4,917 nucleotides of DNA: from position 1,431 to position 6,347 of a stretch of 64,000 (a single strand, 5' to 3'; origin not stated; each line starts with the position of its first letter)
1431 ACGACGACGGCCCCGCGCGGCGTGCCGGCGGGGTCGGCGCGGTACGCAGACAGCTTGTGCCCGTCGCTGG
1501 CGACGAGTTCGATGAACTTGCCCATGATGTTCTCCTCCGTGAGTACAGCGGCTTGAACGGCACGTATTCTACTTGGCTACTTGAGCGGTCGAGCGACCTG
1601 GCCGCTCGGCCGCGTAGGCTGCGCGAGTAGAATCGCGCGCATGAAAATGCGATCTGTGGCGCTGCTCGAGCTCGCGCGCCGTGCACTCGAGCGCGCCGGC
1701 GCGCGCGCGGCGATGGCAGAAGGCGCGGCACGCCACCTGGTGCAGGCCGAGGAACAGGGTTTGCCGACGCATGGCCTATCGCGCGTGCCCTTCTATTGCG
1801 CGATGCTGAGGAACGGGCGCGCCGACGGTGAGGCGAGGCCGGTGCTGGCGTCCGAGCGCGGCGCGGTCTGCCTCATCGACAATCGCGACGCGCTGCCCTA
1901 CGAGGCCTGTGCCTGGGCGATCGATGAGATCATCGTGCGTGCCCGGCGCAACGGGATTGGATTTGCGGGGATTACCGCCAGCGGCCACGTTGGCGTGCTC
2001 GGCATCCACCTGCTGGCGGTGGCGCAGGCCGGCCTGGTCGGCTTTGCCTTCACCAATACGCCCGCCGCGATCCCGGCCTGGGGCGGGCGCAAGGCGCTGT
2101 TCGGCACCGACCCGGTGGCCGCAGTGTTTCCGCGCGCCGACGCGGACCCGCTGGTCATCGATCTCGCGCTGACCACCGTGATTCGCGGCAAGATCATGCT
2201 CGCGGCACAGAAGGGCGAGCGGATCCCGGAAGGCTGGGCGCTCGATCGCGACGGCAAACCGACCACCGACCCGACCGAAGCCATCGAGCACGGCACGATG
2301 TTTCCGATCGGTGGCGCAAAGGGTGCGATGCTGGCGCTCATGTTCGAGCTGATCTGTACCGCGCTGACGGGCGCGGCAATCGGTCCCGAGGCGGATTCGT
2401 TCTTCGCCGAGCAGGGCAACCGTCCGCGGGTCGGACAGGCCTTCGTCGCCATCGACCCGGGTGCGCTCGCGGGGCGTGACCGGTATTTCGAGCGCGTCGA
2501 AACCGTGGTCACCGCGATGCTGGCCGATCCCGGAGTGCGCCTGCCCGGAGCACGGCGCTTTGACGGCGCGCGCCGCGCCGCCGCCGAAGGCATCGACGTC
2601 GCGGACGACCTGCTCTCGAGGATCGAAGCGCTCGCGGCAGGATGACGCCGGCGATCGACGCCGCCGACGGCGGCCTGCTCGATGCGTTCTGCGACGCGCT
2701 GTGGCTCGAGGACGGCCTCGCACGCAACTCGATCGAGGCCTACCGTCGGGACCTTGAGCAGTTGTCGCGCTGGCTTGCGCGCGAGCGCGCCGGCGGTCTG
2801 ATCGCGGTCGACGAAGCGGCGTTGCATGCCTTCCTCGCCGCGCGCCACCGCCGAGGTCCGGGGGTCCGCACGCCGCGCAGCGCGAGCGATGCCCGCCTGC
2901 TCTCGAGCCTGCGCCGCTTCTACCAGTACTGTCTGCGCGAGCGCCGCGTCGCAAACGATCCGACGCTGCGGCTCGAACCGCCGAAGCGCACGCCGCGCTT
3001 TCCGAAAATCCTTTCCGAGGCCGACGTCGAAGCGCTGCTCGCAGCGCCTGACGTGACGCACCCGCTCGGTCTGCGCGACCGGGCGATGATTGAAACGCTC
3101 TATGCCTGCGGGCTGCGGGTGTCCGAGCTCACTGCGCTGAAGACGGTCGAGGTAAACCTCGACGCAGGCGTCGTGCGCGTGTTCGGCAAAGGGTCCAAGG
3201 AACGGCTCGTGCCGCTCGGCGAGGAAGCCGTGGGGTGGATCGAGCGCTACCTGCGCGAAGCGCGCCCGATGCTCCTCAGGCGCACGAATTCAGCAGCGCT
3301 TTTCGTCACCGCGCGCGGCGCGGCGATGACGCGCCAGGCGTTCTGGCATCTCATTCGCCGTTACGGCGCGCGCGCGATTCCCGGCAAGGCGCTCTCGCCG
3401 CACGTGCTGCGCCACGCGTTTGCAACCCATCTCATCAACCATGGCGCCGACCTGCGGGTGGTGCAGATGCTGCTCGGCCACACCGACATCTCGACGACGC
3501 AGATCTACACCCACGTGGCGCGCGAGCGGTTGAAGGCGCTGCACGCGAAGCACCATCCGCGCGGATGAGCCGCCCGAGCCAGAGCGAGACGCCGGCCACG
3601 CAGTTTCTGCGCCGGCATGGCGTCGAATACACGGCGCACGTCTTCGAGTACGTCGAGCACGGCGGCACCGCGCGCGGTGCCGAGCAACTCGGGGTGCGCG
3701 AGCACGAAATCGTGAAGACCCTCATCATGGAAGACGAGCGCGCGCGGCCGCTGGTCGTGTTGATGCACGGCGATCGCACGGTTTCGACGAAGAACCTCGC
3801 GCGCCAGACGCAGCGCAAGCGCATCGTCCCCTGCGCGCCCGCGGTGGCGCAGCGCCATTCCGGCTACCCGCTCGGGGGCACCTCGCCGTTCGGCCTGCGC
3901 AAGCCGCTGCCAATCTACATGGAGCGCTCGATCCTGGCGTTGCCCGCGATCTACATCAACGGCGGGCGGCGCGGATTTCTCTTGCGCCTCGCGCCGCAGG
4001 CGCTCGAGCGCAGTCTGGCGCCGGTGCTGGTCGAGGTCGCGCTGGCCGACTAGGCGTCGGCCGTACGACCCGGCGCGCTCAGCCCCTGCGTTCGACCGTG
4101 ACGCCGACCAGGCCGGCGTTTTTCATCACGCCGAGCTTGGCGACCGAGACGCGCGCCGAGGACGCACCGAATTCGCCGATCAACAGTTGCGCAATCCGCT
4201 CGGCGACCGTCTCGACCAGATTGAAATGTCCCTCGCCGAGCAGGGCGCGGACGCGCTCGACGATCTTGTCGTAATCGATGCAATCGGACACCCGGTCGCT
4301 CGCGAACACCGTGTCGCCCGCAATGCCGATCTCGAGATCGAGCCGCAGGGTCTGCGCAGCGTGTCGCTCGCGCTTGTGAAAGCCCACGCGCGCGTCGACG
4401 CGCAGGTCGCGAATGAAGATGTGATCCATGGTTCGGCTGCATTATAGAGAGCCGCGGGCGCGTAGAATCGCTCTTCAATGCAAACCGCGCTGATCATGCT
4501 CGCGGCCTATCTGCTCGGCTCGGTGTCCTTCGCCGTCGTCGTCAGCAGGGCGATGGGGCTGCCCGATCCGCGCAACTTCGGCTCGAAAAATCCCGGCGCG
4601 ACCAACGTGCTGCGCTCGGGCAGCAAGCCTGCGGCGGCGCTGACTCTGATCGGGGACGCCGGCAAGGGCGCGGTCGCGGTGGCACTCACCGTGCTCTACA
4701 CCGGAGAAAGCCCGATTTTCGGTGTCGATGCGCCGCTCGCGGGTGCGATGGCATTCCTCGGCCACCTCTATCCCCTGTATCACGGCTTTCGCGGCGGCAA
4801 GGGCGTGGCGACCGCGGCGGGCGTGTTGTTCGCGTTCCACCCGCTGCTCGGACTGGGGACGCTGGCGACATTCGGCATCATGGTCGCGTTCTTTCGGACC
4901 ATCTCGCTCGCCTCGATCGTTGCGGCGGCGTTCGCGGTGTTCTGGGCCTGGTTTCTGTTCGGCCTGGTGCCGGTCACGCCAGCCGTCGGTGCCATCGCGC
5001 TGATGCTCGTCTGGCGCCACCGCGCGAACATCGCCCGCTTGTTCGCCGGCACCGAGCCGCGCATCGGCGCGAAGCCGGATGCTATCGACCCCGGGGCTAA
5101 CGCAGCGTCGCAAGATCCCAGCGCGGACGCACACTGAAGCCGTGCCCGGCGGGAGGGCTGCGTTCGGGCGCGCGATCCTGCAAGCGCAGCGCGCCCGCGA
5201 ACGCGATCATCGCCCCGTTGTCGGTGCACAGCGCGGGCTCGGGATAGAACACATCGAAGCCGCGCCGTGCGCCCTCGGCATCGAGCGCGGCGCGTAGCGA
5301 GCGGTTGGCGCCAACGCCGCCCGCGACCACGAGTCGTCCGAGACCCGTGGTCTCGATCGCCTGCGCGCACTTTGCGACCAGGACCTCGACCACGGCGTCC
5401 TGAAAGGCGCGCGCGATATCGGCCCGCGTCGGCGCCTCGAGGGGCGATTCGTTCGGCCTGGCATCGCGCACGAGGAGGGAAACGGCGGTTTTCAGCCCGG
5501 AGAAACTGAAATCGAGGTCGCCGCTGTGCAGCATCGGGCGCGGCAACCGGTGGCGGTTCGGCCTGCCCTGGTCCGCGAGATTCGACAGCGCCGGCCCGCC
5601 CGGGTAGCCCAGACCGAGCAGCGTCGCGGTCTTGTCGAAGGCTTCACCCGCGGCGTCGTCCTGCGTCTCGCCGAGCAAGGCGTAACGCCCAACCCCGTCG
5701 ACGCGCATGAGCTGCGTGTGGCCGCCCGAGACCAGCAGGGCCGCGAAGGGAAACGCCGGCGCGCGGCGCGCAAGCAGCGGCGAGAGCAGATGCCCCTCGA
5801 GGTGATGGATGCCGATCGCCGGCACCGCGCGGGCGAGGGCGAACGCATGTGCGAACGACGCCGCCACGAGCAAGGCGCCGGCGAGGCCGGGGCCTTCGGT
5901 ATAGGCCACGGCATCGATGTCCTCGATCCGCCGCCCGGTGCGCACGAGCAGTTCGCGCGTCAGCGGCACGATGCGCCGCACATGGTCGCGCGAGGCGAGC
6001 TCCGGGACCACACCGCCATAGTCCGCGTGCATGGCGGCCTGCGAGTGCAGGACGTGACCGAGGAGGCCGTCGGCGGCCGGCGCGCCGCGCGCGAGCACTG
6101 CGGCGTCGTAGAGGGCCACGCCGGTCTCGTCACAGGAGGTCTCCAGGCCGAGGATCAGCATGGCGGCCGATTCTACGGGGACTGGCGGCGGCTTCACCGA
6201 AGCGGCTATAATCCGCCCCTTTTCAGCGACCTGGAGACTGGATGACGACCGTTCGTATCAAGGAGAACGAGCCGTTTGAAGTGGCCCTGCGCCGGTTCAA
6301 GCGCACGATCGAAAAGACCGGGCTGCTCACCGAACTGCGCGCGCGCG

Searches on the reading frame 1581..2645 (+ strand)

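Call 32: search_protein_families(library=pfam, max_evalue=0.00001, proteins=[window:1581-2645:+])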
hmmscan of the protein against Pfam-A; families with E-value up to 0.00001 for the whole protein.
window:1581-2645:+ (354 aa): 1 family
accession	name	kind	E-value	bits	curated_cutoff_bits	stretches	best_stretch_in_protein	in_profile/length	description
PF02615.19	Ldh_2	-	1.8e-94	317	38.8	1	28-348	6-332/333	Malate/L-lactate dehydrogenase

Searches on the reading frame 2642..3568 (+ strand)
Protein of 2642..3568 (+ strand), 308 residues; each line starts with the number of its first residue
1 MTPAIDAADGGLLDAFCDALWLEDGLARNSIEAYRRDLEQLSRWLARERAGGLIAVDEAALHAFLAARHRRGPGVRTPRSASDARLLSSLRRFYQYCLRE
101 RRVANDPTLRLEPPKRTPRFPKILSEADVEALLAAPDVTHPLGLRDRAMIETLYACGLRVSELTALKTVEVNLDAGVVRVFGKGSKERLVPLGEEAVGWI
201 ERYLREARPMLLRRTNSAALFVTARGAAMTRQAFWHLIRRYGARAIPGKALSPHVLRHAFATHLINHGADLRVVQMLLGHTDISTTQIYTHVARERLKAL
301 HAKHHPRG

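Call 32: search_protein_families(library=pfam, max_evalue=0.00001, proteins=[window:2642-3568:+])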
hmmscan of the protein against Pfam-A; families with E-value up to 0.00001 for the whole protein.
window:2642-3568:+ (308 aa): 2 families
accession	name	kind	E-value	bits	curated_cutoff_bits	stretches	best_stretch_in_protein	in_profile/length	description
PF00589.27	Phage_integrase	-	9.3e-50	169.2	27.1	1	123-295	2-171/172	Phage integrase family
PF02899.23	Phage_int_SAM_1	-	1.5e-16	60.8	22.3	1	13-100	1-82/83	Phage integrase, N-terminal SAM-like domain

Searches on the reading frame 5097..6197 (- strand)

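Call 32: search_protein_families(library=pfam, max_evalue=0.00001, proteins=[window:5097-6197:-])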
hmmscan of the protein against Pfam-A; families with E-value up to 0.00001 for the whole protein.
window:5097-6197:- (366 aa): 2 families
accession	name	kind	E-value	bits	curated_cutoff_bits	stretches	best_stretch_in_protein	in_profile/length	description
PF00814.31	TsaD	-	3.7e-89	299.4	24.8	1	45-333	2-264/264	tRNA N6-adenosine threonylcarbamoyltransferase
PF22521.2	HypF_C_2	-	6e-08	33.2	27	1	256-328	164-236/241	Carbamoyltransferase, Kae1-like Domain, second subdomain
